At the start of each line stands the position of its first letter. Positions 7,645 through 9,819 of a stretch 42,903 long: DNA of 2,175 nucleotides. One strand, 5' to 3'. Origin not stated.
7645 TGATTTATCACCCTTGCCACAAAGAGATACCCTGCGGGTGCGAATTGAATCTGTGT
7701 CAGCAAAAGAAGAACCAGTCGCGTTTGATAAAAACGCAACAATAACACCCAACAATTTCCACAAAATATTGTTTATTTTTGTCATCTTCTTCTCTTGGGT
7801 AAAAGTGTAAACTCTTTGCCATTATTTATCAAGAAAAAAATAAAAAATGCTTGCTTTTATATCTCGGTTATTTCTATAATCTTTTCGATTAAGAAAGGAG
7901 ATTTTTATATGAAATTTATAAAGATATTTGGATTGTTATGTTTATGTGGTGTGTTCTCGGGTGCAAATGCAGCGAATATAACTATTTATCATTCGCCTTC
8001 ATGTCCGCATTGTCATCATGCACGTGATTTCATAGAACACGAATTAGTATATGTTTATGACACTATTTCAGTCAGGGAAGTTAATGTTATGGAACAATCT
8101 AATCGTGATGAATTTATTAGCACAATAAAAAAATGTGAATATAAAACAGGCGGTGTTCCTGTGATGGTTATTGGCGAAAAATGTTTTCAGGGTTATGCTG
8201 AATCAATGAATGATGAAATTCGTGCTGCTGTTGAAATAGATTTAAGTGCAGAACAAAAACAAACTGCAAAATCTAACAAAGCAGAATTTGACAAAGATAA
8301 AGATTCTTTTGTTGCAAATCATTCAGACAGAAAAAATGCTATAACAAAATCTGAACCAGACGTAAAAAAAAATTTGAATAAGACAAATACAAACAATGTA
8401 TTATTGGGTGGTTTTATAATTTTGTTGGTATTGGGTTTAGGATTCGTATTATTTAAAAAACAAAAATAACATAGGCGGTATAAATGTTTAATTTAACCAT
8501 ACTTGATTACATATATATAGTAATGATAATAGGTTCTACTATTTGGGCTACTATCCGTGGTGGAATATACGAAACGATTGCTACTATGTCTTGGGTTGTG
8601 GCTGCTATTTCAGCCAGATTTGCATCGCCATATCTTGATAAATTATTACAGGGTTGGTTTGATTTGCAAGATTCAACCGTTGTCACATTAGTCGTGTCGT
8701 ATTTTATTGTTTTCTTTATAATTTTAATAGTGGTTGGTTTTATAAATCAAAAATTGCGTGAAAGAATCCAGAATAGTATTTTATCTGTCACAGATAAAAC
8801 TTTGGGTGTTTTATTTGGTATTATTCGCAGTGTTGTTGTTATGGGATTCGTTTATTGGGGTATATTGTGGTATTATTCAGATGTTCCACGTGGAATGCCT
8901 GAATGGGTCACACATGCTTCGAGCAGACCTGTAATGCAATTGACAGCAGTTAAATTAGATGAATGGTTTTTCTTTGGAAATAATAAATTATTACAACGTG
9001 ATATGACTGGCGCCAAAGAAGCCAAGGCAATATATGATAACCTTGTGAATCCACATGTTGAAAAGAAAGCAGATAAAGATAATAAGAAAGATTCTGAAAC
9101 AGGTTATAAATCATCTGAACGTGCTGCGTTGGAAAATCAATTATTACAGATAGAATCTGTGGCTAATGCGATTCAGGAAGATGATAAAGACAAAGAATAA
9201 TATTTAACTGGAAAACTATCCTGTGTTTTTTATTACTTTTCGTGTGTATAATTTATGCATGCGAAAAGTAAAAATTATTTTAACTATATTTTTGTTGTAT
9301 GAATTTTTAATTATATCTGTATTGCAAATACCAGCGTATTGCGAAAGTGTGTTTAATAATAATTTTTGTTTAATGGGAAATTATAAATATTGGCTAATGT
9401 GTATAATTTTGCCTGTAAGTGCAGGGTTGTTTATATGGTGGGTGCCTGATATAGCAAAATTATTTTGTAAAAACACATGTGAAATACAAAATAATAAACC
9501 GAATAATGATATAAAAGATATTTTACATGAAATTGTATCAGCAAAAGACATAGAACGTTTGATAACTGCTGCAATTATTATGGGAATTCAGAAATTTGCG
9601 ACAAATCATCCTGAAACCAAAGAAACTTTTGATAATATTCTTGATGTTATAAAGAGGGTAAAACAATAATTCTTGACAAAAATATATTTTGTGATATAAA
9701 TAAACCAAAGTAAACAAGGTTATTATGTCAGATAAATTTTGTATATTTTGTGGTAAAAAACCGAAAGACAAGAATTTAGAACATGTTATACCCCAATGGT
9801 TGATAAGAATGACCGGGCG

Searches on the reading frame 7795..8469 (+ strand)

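Call 6: search_protein_families(library=pfam, proteins=[window:7795-8469:+], max_evalue=0.1)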
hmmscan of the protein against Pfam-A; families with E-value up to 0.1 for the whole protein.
window:7795-8469:+ (224 aa): 3 families
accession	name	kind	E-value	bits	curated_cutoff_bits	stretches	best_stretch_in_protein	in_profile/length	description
PF00462.30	Glutaredoxin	-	9.6e-05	23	22.9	1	62-129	1-58/60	Glutaredoxin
PF10183.14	ESSS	-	0.015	15.9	22.8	1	142-223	18-85/115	ESSS subunit of NADH:ubiquinone oxidoreductase (complex I)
PF05768.20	Glrx-like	-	0.04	14.7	26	1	62-142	2-72/77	Glutaredoxin-like domain (DUF836)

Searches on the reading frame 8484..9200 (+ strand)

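Call 6: search_protein_families(library=pfam, proteins=[window:8484-9200:+], max_evalue=0.1)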
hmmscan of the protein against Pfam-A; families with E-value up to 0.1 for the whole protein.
window:8484-9200:+ (238 aa): 1 family
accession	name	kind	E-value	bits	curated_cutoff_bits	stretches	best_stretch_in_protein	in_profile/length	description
PF02674.22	Colicin_V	-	3.1e-23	82.8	29.3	1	7-152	1-140/144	Colicin V production protein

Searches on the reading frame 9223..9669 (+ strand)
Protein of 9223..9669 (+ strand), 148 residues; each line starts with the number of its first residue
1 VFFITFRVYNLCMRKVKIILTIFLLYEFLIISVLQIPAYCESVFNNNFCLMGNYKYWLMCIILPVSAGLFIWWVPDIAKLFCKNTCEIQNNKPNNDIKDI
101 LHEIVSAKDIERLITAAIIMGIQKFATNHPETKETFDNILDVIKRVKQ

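Call 6: search_protein_families(library=pfam, proteins=[window:9223-9669:+], max_evalue=0.1)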
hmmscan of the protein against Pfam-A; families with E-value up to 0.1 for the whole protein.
window:9223-9669:+ (148 aa): 1 family
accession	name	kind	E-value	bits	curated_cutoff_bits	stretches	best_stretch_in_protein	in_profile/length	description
PF14357.11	DUF4404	-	0.034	15.2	27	1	95-144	31-79/83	Domain of unknown function (DUF4404)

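Call 8: search_protein_families(library=ncbifam, proteins=[window:9223-9669:+], max_evalue=1)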
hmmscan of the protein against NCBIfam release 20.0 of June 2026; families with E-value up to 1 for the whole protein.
window:9223-9669:+ (148 aa): 0 families

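Call 9: search_protein_families(library=padloc, proteins=[window:9223-9669:+], max_evalue=1)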
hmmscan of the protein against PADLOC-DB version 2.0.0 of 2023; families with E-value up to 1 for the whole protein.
window:9223-9669:+ (148 aa): 1 family
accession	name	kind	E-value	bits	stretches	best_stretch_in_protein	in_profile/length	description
PDLC00682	Effector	-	0.16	9.6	1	14-125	12-125/218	2TM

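Call 10: search_protein_families(library=phrogs, proteins=[window:9223-9669:+], max_evalue=1)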
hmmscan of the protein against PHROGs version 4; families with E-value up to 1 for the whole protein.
window:9223-9669:+ (148 aa): 0 families
